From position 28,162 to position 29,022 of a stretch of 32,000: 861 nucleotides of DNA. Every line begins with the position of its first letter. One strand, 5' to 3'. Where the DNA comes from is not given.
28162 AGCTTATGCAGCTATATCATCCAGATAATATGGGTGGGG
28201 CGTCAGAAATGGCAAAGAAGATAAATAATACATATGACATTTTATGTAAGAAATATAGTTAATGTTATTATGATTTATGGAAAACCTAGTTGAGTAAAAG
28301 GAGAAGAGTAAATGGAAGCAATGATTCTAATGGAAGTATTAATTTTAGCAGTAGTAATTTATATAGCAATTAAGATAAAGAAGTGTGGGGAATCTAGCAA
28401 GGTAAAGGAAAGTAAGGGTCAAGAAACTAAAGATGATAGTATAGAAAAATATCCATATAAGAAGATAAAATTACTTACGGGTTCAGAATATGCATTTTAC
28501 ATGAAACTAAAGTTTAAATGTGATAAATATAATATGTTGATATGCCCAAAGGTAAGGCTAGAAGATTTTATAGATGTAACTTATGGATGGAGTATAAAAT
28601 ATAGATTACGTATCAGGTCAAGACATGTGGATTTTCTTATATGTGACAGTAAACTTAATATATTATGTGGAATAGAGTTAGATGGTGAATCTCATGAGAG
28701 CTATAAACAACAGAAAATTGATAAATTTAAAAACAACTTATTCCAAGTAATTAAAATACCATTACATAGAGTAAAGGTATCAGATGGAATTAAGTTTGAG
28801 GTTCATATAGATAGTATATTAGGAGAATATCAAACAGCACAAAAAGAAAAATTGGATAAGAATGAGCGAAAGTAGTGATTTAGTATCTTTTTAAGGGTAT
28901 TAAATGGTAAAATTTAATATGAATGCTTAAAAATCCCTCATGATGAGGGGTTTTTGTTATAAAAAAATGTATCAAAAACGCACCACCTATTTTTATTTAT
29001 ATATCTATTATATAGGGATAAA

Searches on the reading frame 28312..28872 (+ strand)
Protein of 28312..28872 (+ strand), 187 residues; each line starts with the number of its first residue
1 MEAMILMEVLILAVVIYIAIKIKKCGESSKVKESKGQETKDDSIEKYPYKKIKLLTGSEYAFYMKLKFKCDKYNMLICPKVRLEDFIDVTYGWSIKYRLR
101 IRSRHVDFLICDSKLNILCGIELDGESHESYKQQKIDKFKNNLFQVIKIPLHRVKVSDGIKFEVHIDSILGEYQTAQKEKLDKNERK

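Call 14: search_protein_families(library=pfam, proteins=[window:28312-28872:+], max_evalue=0.001)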
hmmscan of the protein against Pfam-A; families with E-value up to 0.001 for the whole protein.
window:28312-28872:+ (187 aa): 1 family
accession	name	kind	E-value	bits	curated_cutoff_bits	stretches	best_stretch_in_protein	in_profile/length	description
PF10881.14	DUF2726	-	1e-20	74.2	24.7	1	53-162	3-116/126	Protein of unknown function (DUF2726)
